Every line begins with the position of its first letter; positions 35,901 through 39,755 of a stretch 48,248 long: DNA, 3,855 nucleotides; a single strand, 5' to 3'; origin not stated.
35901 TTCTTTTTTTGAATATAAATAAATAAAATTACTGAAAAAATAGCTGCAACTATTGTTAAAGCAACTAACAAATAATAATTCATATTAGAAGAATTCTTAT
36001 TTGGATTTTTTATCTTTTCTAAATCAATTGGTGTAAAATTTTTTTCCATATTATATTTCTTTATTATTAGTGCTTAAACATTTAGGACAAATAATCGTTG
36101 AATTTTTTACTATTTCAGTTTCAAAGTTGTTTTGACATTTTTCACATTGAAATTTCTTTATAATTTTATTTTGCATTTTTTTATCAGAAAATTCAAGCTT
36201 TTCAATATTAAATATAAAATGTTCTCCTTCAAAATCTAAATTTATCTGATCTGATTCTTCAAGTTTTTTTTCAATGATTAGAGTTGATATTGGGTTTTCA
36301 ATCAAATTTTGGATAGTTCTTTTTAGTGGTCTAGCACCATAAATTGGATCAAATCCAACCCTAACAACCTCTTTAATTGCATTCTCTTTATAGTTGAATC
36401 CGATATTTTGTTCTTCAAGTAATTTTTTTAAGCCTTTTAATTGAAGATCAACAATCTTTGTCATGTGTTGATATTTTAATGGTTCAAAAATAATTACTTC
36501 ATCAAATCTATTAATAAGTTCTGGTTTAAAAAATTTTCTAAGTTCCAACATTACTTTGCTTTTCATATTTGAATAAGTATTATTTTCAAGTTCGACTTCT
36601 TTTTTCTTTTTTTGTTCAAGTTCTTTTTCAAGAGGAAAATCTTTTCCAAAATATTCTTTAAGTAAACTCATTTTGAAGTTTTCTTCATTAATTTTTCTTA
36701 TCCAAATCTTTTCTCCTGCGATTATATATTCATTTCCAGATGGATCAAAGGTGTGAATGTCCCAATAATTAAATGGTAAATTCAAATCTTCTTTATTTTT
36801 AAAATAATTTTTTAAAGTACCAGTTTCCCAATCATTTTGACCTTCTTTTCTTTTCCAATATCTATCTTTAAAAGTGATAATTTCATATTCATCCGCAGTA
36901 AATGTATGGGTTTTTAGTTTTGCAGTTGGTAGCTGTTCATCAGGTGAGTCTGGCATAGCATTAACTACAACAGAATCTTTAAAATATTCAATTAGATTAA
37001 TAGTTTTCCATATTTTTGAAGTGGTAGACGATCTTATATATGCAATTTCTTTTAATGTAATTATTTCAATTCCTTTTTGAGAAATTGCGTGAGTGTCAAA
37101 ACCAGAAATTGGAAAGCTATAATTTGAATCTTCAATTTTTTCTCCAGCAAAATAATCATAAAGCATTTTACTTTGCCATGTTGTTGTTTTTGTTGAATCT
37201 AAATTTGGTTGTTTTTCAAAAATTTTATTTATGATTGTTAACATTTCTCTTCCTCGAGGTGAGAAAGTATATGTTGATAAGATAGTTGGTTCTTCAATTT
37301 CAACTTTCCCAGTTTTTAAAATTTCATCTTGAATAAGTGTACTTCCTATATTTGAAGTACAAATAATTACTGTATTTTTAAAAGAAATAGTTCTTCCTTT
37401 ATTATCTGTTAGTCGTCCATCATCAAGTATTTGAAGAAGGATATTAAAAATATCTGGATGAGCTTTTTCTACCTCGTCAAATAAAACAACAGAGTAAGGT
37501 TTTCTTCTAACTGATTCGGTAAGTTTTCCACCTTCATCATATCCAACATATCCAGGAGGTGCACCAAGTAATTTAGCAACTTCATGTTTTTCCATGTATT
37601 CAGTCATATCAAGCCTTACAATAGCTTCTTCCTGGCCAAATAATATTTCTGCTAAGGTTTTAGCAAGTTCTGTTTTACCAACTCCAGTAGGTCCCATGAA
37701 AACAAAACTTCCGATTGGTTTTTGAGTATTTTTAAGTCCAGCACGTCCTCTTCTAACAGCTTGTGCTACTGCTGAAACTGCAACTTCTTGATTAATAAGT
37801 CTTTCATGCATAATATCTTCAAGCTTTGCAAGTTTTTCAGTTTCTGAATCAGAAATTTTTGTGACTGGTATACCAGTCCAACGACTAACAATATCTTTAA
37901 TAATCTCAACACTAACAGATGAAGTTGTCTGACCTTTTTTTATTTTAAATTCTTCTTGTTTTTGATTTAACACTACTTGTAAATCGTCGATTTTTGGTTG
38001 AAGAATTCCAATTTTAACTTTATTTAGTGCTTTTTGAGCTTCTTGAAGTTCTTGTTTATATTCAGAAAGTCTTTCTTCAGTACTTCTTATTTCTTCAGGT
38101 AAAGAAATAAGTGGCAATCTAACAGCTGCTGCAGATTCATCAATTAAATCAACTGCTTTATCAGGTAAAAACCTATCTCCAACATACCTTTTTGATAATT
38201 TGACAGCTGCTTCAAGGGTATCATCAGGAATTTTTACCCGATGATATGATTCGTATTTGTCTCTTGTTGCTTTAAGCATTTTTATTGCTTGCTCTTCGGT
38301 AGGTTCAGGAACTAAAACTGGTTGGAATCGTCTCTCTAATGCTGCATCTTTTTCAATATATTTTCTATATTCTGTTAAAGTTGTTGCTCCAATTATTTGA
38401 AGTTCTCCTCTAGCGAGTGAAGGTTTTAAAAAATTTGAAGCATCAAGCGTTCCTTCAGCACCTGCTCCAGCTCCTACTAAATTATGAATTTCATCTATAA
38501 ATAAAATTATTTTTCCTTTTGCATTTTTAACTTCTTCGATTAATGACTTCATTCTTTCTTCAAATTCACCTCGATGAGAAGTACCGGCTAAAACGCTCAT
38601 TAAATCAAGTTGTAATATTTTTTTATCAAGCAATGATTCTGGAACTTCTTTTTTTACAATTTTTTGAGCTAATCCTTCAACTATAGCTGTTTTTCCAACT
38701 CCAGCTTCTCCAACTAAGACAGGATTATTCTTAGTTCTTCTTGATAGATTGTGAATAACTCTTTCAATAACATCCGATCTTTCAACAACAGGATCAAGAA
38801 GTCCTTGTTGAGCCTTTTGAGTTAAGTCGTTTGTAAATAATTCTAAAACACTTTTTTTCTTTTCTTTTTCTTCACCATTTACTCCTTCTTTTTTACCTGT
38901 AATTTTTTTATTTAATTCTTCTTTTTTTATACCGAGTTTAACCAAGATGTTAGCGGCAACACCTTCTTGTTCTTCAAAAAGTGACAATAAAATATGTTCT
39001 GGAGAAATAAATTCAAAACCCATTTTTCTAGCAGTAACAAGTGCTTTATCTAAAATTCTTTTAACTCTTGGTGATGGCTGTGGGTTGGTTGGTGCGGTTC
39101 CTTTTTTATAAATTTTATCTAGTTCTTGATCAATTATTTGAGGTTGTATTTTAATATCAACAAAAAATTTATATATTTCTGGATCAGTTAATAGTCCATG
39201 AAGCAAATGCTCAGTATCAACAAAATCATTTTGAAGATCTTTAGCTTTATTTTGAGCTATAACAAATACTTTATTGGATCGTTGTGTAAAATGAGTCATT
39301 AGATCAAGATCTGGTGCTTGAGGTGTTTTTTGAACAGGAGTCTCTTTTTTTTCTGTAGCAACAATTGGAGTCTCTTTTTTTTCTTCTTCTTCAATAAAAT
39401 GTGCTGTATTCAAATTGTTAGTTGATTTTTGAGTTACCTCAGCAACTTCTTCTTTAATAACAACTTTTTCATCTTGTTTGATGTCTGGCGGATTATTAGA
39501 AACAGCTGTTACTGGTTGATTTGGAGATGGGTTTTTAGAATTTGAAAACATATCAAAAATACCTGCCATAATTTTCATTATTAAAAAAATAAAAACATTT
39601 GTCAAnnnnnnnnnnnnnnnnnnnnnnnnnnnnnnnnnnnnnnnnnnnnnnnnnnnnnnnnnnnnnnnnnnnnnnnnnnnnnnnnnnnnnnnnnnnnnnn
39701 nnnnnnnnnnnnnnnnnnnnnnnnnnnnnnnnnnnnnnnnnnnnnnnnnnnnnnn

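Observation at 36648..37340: Four tandem ~55-aa repeats (~240 extra aa) inserted in the D2 ring of a ClpB/ClpC-type unfoldase, at the position of the ClpP-docking loop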

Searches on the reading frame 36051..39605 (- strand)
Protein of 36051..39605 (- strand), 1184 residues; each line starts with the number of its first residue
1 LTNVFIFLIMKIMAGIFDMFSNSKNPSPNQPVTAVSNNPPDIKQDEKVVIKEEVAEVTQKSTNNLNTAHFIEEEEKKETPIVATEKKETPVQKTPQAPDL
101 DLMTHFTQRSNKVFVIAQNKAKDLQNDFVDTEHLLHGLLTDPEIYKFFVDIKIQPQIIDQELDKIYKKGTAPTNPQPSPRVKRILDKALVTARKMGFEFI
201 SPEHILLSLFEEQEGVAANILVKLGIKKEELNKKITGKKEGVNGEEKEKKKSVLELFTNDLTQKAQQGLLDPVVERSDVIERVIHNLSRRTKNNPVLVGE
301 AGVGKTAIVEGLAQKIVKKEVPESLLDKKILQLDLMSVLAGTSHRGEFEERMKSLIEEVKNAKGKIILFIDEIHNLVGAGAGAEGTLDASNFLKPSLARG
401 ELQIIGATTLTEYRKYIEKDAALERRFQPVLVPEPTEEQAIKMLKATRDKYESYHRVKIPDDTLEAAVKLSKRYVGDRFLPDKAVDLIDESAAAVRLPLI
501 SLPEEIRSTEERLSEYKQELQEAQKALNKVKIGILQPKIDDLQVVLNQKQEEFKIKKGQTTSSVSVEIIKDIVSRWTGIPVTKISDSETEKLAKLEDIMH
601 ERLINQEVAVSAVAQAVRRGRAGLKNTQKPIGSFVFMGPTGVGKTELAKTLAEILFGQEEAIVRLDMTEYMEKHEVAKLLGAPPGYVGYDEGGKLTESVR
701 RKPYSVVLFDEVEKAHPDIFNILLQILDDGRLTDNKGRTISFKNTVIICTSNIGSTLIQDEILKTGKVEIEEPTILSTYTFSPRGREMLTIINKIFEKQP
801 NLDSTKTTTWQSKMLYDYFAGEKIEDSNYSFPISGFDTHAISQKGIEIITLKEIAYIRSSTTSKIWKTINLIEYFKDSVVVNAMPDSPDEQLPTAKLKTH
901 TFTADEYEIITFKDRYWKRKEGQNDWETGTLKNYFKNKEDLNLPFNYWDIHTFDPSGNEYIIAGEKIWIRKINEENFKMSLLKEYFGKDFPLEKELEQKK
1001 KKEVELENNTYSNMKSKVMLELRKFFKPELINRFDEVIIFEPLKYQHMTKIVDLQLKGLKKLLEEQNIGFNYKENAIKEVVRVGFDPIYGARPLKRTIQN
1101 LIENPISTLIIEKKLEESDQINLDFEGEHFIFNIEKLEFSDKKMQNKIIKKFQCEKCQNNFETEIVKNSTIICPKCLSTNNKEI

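Call 3: search_protein_families(library=pfam, proteins=[window:36051-39605:-], max_evalue=0.1)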
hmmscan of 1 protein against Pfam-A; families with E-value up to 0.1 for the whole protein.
window:36051-39605:- (1184 aa): 43 families (the best 25 are shown)
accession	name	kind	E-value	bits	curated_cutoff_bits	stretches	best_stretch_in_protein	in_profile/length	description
PF07724.20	AAA_2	-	2.3e-69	233.1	27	2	629-763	1-135/166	AAA domain (Cdc48 subfamily)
PF17871.7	AAA_lid_9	-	1.9e-29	102.1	22.8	1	436-527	1-92/104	AAA lid domain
PF10431.15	ClpB_D2-small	-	2.7e-22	79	21.9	1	1043-1122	1-80/81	C-terminal, D2-small domain, of ClpB protein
PF00004.35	AAA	-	4.1e-21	76.2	21.2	2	296-410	2-110/131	ATPase family associated with various cellular activities (AAA)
PF07728.20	AAA_5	-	3.9e-20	72.7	22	2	634-754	2-124/139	AAA domain (dynein-related subfamily)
PF02861.25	Clp_N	-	4.3e-18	65.6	20.7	2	192-235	5-48/53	Clp amino terminal domain, pathogenicity island component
PF13401.12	AAA_22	-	2.1e-12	47.9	27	2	290-393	3-104/130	AAA domain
PF00158.32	Sigma54_activat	-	3.6e-09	36.9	20.2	2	633-751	24-141/168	Sigma-54 interaction domain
PF13173.12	AAA_14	-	6.2e-09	36.4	27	2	296-386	6-84/129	AAA domain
PF13191.12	AAA_16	-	2.5e-08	35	32.6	1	273-319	2-51/167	AAA ATPase domain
PF01637.24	ATPase_2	-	3.4e-08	34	33.2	1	276-449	4-197/225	ATPase domain predominantly from Archaea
PF03193.22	RsgA_GTPase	-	7.6e-06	26.3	30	1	589-653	68-128/174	RsgA GTPase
PF20720.3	nSTAND3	-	1.1e-05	25.6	27.2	0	635-673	21-59/155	Novel STAND NTPase 3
PF01695.23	IstB_IS21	-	3.5e-05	23.8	24.1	0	290-356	90-152/238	IstB-like ATP binding protein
PF05621.17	TniB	-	5.1e-05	23.2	22.4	1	293-433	36-185/189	Bacterial TniB protein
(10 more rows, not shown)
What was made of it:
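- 36051..39569 (-): Clp/Hsp100 class-I ATPase gene. It encodes 1172 aa from M13 (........); the mechanical ORF extends to 39605 with a TTG start. Pfam finds Clp_N, AAA, AAA_lid_9, AAA_2 and ClpB_D2-small (call 3).
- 37317..37721 (-): D2 AAA+ large domain up to sensor-1 (residues 629-763). It has Walker A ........, Walker B VVLFDE and pore loop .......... Pfam AAA_2 positions 1-135 of 166 (call 3).
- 36240..36479 (-): ClpB_D2-small domain (residues 1043-1122). Pfam PF10431, 79 bits (call 3).
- On Clp/Hsp100 class I (two AAA+ rings): All the Pfam domains score above their gathering cut-offs (call 3).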

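Call 4: search_protein_families(library=ncbifam, proteins=[window:36051-39605:-], max_evalue=0.001)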
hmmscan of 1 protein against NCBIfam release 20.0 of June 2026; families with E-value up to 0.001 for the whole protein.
window:36051-39605:- (1184 aa): 27 families (the best 25 are shown)
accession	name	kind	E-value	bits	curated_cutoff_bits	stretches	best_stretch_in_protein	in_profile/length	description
TIGR03346.1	chaperone_ClpB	equivalog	7.3e-282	937.7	1232.1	3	106-557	1-461/853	ATP-dependent chaperone ClpB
NF008118.0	PRK10865.1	equivalog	1.9e-234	780.4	1417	3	107-562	7-471/857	ATP-dependent chaperone ClpB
NF033606.1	heat_AAA_ClpK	exception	5.6e-228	759.2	1900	2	102-763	108-775/949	heat shock survival AAA family ATPase ClpK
NF033607.0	disagg_AAA_ClpG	exception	4.1e-224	746.4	1900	2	95-760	80-751/932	AAA family protein disaggregase ClpG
TIGR02639.1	ClpA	equivalog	4.6e-218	726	993.15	2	108-764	3-617/734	ATP-dependent Clp protease ATP-binding subunit ClpA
TIGR03345.1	VI_ClpV1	equivalog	3.9e-212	706.9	884.95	3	110-528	5-443/852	type VI secretion system ATPase TssH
NF008263.0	PRK11034.1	equivalog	3.6e-165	550.9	1350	3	115-500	11-414/758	ATP-dependent Clp protease ATP-binding subunit ClpA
NF003745.1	PRK05342.1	equivalog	2.2e-09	36.7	359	1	1002-1108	274-382/418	ATP-dependent Clp protease ATP-binding subunit ClpX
NF005304.0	PRK06835.1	equivalog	2.9e-08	33.2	215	0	616-674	168-226/330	ATP-binding protein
TIGR03922.1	T7SS_EccA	equivalog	1.9e-07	30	466.65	0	611-657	293-338/557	type VII secretion AAA-ATPase EccA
NF001679.0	PRK00440.1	equivalog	7.6e-07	28.5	303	0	628-659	36-67/322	replication factor C small subunit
NF038214.1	IS21_help_AAA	equivalog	6.7e-06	26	200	0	291-355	89-149/232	IS21-like element helper ATPase IstB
NF009067.0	PRK12402.1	equivalog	1.3e-05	24.3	317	0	268-323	12-67/340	replication factor C small subunit 2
NF047784.1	MadB_ATPase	equivalog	2.4e-05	23.7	475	0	635-671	37-70/298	MadB family AAA-type ATPase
NF006616.1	PRK09183.1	subfamily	3.1e-05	23.4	300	0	292-374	100-172/253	IS21-like element helper ATPase IstB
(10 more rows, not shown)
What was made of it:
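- On ClpB (NCBIfam TIGR03346 / NF008118 equivalogs): 937.7 bits against a cut-off of 1232.1, and 780 against 1417 (call 4).
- On ClpG / ClpK stand-alone disaggregases (NF033607 / NF033606): 746 and 759 bits (call 4).
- Closest known: ClpB/Hsp104 and the stand-alone disaggregases ClpG/ClpK/ClpL. Same: The NCBIfam ClpB, ClpK and ClpG models give the highest scores (938, 759 and 746 bits, call 4).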

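Call 28: search_solved_structures(query=window:36051-39569:-, max_evalue=1e-50, show_alignments=0)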
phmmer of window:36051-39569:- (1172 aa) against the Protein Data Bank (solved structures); distinct sequences matched with E-value up to 1e-50: 55.
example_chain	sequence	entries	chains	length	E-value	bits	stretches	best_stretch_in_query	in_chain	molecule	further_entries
3j3s_A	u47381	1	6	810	3.9e-238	796.7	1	92-746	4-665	Negative regulator of genetic competence ClpC/MecB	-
3j3t_A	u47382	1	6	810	3.9e-238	796.7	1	92-746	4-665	Negative regulator of genetic competence ClpC/MecB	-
7abr_A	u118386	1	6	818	1.8e-237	794.5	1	92-745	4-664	Negative regulator of genetic competence ClpC/MecB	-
3j3r_A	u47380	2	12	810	2.1e-237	794.3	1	92-746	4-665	Negative regulator of genetic competence ClpC/MecB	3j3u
6em8_A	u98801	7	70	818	1.4e-232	778.3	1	92-749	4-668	ATP-dependent Clp protease ATP-binding subunit ClpC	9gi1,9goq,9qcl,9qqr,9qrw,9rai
6em9_A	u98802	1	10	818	1.5e-232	778.3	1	92-749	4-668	ATP-dependent Clp protease ATP-binding subunit ClpC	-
8a8u_A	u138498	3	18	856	3.5e-219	734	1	92-746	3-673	ATP-dependent Clp protease ATP-binding subunit ClpC1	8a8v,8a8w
6oax_C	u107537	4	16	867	3.6e-213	714.1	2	99-553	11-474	Hyperactive disaggregase ClpB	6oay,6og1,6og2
6og3_E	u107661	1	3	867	4.3e-213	713.8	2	99-551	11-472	Hyperactive disaggregase ClpB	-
4d2q_A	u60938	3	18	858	8.2e-213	712.9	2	99-553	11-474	CLPB | CHAPERONE PROTEIN CLPB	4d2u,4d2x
6rn2_A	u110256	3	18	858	2.4e-211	708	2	99-553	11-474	Chaperone protein ClpB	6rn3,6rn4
6qs4_A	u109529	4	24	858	2.4e-211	708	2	99-551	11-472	Chaperone protein ClpB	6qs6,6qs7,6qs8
5ofo_C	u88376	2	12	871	1.1e-209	702.5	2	98-552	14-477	Chaperone protein ClpB,ATP-dependent Clp protease ATP-binding subunit ClpA,Chaperone prote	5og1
1qvr_A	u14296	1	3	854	8.3e-207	693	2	93-536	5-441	ClpB protein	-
4ciu_A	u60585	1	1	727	6.7e-204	683.4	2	228-552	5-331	CHAPERONE PROTEIN CLPB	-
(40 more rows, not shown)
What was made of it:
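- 36051..39569 (-): The best PDB match is B. subtilis ClpC at 797 bits, aligned in one stretch through the M-domain (call 28).
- On ClpC: B. subtilis ClpC residues 4-665 align in a single stretch across the M-domain, whereas ClpB and Hsp104 break there (call 28).
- On ClpB (NCBIfam TIGR03346 / NF008118 equivalogs): The alignment splits in two at the M-domain (call 28).
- Closest known: ClpC. Same: It gives the best PDB sequence match, 797 bits in one uninterrupted stretch through the M-domain (call 28).
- Closest known: ClpB/Hsp104 and the stand-alone disaggregases ClpG/ClpK/ClpL. Different: The M-domain is about half the ClpB length, so ClpB aligns in two stretches (call 28).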

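Call 76: find_encoding_contigs(protein=window:36051-39569:-, flank=2000, max_places=2)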
Protein window:36051-39569:- (1172 aa): 1 contig read that carries it; 1 place shown.
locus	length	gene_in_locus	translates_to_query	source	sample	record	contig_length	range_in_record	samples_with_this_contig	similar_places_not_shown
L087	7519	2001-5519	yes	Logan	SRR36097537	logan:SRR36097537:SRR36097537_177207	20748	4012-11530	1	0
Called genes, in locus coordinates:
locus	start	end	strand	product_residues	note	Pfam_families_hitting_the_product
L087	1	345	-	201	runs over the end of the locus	-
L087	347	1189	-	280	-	-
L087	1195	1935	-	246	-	-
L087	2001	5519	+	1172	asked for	PF02861:Clp_N, PF00004:AAA, PF23569:NBD_SMAX1, PF17871:AAA_lid_9, PF00004:AAA (weak), PF07724:AAA_2, PF07728:AAA_5, PF10431:ClpB_D2-small, +8 more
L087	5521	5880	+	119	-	-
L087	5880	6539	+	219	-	-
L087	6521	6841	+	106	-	PF18895:T4SS_pilin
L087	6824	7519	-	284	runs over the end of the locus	PF00483:NTP_transferase, PF12804:NTP_transf_3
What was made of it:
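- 36051..39569 (-): An independent assembly calls the identical 1172-aa product (call 76).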

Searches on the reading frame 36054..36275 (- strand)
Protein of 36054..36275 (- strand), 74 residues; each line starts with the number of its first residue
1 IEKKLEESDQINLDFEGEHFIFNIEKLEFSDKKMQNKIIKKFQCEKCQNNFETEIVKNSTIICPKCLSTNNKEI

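Call 7: search_protein_families(library=pfam, proteins=[window:36054-36275:-], max_evalue=10)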
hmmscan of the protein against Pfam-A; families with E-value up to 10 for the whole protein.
seq(74 aa): 16 families
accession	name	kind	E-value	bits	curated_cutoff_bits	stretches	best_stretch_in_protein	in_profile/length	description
PF09723.15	Zn_ribbon_8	-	5.2e-05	23.6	34.4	1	41-69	5-35/41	Zinc ribbon domain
PF01155.25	HypA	-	0.0018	18.7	28.9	1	37-70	66-96/112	Hydrogenase/urease nickel incorporation, metallochaperone, hypA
PF09963.14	DUF2197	-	0.0059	17.3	22.2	1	23-51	13-41/56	Uncharacterized protein conserved in bacteria (DUF2197)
PF00412.28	LIM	-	0.0098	16.6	22.9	1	41-68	26-55/58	LIM domain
PF12647.12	RNHCP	-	0.037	14.4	24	1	40-69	2-32/90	RNHCP domain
PF16238.11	DUF4897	-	0.056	13.8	28.6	1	9-53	8-51/157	Domain of unknown function (DUF4897)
PF12760.12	Zn_ribbon_IS1595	-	0.069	13.6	25.4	1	39-49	35-45/46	Transposase zinc-ribbon domain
PF14369.11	Zn_ribbon_19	-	0.095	13.3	30.8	1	46-68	7-29/35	zinc-ribbon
PF23451.1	Zn_ribbon_PaaD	-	0.098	12.8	27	2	57-72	11-26/53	PaaD zinc beta ribbon domain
PF22811.2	Zn_ribbon_NrdR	-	0.12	12.7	27.2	1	36-53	23-40/42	Transcriptional repressor NrdR-like, N-terminal domain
PF13717.11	Zn_ribbon_4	-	0.13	12.7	30.3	1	28-51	13-35/36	zinc-ribbon domain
PF23499.1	YnfU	-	0.2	12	27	1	32-67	8-45/49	YnfU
PF07930.17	DAP_B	-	0.22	11.9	25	1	7-54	60-108/182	D-aminopeptidase, domain B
PF22191.2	IBR_1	-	0.25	11.7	27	1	39-51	19-31/47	IBR domain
PF18439.7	zf_UBZ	-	0.35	11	25.6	1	41-53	2-14/32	Ubiquitin-Binding Zinc Finger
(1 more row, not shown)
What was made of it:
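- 36078..36146 (-): C-terminal CxxC...CxxC zinc ribbon (residues 1154-1176). It is conserved in the family whether or not the insertion is present. Weak Pfam Zn_ribbon_8 match, below the gathering cut-off (call 7).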

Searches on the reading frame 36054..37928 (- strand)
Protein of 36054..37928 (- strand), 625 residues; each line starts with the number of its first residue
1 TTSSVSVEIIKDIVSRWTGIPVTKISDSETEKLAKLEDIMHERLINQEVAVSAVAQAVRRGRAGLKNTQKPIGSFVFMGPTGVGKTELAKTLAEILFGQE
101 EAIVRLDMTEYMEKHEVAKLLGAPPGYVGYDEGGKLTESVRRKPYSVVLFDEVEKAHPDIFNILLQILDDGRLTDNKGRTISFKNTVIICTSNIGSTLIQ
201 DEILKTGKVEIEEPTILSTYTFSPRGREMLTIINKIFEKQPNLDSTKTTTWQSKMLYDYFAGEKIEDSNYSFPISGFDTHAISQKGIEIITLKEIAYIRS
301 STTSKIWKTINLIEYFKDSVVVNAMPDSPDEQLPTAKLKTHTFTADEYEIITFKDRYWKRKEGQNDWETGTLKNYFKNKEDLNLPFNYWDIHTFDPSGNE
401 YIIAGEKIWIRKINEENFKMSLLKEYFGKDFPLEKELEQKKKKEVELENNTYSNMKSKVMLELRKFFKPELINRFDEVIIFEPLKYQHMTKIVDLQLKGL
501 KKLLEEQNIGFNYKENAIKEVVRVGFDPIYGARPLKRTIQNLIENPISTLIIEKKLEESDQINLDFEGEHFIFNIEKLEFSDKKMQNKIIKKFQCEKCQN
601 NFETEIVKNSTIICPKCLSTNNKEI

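Call 77: predict_structure(alignment_id=A6)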
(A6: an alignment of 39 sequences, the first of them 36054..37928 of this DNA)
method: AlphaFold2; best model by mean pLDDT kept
length: 625 residues; sequences in the alignment: 39
mean_pLDDT: 86.0   pTM: 0.76
mean pLDDT of the five models: 86.0, 84.5, 81.0, 79.9, 78.2
residues with pLDDT >= 90: 296; 70-90: 266; 50-70: 49; < 50: 14
segments of 3 or more residues with pLDDT < 50: 1-4, 581-588
pLDDT, mean of each block of 10 residues (from residue 1): 53 62 56 83 84 90 81 92 88 88 89 77 63 74 91 88 91 84 93 87 80 89 94 92 70 93 89 92 96 95 95 93 81 90 96 94 94 85 85 95 94 91 89 87 88 88 88 92 89 93 94 94 88 88 95 92 89 82 48 87 78 86 84
secondary structure, 60 per line:
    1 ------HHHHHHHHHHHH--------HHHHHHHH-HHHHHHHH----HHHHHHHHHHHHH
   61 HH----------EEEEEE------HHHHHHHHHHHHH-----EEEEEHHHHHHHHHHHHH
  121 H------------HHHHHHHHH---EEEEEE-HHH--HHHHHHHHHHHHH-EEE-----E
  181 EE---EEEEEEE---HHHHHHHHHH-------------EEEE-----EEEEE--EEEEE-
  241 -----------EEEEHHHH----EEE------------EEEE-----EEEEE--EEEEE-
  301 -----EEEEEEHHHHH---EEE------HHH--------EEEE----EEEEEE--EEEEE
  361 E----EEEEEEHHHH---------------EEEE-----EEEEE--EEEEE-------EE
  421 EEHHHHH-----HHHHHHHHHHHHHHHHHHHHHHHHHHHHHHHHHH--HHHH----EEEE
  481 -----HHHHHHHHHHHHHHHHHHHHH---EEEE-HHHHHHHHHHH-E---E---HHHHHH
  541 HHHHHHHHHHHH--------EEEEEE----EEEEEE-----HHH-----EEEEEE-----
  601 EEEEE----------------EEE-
elements in order: H7-18 H27-34 H36-43 H48-62 E73-78 H85-97 E103-107 H108-121 H134-142 E146-151 H158-170 E172-174 E180-182 E186-192 H196-205 E219-222 E228-232 E235-239 E252-255 H256-259 E264-266 E279-282 E288-292 E295-299 E306-311 H312-316 E320-322 E340-343 E348-353 E356-361 E366-371 H372-375 E391-394 E400-404 E407-411 E419-422 H423-427 H433-466 H469-472 E477-480 H486-506 E510-513 H515-525 H535-552 E561-566 E571-576 E590-595 E601-605 E622-624
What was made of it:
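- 36078..36146 (-): Folded in the AF2 model (call 77).
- Defined placement: the D2 + propeller + Zn-ribbon model has pTM 0.76 over 625 aa (call 77).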
